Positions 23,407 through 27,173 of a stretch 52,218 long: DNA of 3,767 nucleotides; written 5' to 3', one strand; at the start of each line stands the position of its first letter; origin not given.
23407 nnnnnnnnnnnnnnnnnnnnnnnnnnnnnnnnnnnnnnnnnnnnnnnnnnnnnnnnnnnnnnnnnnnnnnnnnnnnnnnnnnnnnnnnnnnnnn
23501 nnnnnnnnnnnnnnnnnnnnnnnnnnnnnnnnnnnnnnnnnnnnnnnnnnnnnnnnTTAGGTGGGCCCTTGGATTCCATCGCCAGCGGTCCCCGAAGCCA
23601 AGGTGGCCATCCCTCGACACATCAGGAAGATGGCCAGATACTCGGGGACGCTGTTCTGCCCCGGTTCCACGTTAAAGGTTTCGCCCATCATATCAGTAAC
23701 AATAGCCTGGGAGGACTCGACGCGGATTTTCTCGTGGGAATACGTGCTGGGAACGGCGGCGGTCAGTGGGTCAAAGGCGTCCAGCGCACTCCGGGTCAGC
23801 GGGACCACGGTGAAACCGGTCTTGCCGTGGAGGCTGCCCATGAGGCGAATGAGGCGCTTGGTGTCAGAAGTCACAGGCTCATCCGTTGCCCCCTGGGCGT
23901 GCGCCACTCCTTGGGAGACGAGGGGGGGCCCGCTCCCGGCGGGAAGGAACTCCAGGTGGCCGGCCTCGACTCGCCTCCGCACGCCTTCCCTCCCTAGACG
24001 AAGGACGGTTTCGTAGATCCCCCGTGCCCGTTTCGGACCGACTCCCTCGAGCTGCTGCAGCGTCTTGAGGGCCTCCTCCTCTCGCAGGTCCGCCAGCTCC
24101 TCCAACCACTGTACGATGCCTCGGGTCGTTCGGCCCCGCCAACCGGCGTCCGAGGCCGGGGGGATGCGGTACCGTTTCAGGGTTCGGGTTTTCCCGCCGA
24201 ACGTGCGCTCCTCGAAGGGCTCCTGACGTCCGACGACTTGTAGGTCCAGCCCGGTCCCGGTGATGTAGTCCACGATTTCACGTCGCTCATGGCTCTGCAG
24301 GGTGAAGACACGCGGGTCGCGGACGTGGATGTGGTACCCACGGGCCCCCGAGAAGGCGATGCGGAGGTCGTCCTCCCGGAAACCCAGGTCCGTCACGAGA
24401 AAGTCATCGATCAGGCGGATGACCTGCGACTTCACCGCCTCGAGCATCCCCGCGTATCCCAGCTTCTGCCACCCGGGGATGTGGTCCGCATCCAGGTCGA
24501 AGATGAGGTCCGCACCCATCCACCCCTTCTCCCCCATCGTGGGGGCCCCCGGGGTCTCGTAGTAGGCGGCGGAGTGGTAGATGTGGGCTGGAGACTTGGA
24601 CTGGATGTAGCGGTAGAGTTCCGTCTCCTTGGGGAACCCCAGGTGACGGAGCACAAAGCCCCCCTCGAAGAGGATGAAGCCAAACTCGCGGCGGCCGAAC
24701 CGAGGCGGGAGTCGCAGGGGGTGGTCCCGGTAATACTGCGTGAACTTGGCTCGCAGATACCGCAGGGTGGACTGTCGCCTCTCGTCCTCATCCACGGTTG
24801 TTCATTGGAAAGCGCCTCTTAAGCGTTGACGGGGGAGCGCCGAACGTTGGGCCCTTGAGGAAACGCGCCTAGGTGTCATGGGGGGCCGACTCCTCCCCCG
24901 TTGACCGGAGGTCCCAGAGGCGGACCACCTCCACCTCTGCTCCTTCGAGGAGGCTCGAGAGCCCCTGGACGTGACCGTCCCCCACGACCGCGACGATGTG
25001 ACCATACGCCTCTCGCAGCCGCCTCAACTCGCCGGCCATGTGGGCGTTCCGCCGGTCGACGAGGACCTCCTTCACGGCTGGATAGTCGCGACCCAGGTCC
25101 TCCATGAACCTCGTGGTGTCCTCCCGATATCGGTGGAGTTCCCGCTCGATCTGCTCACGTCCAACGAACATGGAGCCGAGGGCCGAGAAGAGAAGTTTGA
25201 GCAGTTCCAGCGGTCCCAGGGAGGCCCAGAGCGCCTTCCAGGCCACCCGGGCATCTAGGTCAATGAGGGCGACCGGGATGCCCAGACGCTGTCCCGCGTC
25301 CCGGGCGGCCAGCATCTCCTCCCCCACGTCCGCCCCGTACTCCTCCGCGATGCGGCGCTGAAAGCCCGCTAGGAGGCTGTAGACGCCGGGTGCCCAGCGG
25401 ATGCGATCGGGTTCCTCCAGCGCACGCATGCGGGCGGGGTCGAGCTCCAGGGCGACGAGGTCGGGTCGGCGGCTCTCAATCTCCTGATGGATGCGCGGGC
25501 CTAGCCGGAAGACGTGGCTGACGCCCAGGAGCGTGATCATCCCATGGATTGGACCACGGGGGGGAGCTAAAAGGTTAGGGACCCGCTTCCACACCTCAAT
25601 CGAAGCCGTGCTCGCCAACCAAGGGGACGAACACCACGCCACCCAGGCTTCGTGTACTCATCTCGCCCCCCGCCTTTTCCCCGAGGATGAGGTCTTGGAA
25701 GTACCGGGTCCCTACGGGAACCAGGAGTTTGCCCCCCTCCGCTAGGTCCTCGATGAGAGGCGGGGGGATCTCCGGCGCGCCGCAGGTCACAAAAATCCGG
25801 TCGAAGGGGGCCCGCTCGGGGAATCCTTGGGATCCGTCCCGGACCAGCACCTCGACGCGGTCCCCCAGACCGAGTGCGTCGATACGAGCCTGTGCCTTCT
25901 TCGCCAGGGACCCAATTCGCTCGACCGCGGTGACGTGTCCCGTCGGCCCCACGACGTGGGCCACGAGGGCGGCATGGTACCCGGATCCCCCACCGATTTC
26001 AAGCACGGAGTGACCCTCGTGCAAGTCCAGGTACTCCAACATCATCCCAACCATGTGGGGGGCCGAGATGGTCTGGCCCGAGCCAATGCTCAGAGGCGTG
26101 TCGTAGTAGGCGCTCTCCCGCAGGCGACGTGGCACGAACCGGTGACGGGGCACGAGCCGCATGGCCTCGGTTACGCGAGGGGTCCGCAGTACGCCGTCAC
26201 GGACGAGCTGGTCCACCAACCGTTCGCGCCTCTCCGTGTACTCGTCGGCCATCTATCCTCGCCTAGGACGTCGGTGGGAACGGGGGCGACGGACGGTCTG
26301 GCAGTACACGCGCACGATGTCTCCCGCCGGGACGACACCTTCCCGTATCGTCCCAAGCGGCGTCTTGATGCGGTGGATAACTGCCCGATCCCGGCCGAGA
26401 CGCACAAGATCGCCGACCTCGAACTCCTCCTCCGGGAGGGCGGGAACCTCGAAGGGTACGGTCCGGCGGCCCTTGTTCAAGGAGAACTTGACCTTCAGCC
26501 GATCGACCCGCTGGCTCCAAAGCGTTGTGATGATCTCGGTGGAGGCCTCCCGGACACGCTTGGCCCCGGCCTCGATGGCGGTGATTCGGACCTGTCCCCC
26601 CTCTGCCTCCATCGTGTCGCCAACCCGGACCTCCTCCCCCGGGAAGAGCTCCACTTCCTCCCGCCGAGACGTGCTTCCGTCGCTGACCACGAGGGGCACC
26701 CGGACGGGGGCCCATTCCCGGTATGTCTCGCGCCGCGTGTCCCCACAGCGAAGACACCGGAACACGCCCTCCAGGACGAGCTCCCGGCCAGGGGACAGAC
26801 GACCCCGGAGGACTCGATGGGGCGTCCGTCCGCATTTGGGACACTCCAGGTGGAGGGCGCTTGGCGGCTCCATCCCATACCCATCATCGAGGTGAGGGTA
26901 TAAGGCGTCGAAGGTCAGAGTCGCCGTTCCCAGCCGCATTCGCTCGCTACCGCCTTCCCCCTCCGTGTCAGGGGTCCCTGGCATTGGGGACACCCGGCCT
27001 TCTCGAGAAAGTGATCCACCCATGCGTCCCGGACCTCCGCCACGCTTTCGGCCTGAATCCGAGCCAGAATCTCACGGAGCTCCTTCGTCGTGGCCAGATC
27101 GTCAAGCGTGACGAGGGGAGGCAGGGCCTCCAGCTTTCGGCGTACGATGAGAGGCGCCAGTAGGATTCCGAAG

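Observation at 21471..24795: Primase gene priS translationally overlapped with a membrane-anchored TPR protein ending in tandem helix-hairpin-helix motifs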

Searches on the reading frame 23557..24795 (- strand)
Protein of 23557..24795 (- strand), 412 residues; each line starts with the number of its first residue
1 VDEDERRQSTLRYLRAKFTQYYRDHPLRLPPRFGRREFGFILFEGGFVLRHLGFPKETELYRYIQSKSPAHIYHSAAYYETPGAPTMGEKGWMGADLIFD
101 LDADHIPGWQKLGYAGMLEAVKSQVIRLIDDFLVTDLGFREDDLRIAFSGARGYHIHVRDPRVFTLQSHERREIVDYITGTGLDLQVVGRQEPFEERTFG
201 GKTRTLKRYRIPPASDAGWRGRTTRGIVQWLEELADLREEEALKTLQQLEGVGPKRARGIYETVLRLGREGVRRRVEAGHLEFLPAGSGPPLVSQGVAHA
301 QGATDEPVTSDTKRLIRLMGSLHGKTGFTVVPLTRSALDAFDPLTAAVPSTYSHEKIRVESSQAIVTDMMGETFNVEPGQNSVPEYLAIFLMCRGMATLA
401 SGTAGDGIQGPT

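Call 3: search_protein_families(library=pfam, proteins=[window:23557-24795:-], max_evalue=0.01)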
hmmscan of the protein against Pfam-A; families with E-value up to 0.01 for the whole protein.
window:23557-24795:- (412 aa): 1 family
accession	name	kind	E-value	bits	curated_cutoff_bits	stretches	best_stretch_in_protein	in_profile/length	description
PF01896.25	DNA_primase_S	-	4e-20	73.2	26.8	1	99-334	1-162/163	DNA primase small subunit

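Call 4: search_protein_families(library=ncbifam, proteins=[window:23557-24795:-], max_evalue=0.01)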
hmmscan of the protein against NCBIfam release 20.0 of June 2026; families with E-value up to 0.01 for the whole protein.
window:23557-24795:- (412 aa): 3 families
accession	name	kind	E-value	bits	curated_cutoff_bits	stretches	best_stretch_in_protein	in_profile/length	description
NF001639.0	PRK00419.1-1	equivalog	2.7e-104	349.3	577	1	9-398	4-387/391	DNA primase small subunit PriS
NF001641.0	PRK00419.1-3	equivalog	4.7e-78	262.5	326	1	9-399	9-317/323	DNA primase small subunit PriS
TIGR00335.1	primase_sml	equivalog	1.5e-55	188.9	143.5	2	12-181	10-177/324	DNA primase catalytic subunit PriS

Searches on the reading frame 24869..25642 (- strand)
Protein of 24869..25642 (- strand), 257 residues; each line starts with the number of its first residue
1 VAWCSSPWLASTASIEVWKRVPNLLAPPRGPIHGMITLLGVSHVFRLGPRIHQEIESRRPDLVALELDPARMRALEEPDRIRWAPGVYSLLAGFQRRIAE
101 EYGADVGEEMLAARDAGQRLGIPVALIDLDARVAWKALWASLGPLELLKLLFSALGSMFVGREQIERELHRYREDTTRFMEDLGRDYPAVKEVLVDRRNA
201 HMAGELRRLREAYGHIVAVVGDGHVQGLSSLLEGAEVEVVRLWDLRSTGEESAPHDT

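Call 3: search_protein_families(library=pfam, proteins=[window:24869-25642:-], max_evalue=0.01)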
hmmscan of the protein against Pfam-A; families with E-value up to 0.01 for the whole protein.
window:24869-25642:- (257 aa): 1 family
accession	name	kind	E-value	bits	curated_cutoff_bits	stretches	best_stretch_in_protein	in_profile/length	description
PF01963.22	TraB_PrgY_gumN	-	1.2e-15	58.5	26.8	1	107-233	106-252/263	TraB/PrgY/gumN family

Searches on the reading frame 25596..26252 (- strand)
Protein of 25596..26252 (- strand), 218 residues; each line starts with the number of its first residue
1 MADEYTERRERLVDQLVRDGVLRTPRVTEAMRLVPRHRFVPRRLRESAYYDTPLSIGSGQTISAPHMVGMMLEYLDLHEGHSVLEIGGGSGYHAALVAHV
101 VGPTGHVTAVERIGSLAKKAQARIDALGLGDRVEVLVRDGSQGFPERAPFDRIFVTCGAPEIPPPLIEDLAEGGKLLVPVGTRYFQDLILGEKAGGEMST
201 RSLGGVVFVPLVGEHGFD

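Call 3: search_protein_families(library=pfam, proteins=[window:25596-26252:-], max_evalue=0.01)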
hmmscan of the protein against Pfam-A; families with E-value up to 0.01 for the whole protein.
window:25596-26252:- (218 aa): 10 families
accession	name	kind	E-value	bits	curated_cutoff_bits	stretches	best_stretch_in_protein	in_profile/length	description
PF01135.25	PCMT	-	2.3e-69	233.8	20.3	1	8-214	2-208/210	Protein-L-isoaspartate(D-aspartate) O-methyltransferase (PCMT)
PF08704.16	GCD14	-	4.9e-07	30.1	26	1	68-160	29-124/247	tRNA methyltransferase complex GCD14 subunit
PF13649.12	Methyltransf_25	-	1.7e-06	29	27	1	83-167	1-82/97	Methyltransferase domain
PF13847.12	Methyltransf_31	-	3.6e-06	27.2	27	1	78-157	2-82/145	Methyltransferase domain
PF02353.26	CMAS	-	0.00042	20.2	27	1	69-153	52-131/273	Mycolic acid cyclopropane synthetase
PF00398.26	RrnaAD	-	0.0011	18.6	24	1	71-140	22-85/263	Ribosomal RNA adenine dimethylase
PF01189.24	Methyltr_RsmB-F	-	0.0014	18.8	27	1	74-155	3-85/199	16S rRNA methyltransferase RsmB/F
PF01269.23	Fibrillarin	-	0.0014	18.3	27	1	71-114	63-106/227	Fibrillarin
PF08242.18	Methyltransf_12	-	0.005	18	30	1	84-156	1-72/98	Methyltransferase domain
PF01596.23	Methyltransf_3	-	0.0069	16.1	22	1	75-142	40-107/204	O-methyltransferase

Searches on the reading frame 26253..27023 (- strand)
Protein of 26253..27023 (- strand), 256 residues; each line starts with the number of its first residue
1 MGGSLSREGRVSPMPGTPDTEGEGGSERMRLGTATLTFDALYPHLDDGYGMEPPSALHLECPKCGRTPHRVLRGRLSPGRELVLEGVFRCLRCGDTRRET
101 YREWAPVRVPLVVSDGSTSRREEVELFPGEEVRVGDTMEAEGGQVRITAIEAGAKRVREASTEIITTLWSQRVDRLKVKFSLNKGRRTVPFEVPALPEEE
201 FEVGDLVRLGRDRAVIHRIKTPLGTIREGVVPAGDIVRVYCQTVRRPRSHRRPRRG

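Call 3: search_protein_families(library=pfam, proteins=[window:26253-27023:-], max_evalue=0.01)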
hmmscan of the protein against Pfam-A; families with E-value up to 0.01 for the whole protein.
window:26253-27023:- (256 aa): 2 families
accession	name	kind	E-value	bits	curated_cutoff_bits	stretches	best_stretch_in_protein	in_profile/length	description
PF19769.4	CPxCG_zf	-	1e-42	146.4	27.2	1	61-241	1-182/183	CPxCG-related zinc finger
PF12760.12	Zn_ribbon_IS1595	-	0.0089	16.4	25.4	0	60-95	20-45/46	Transposase zinc-ribbon domain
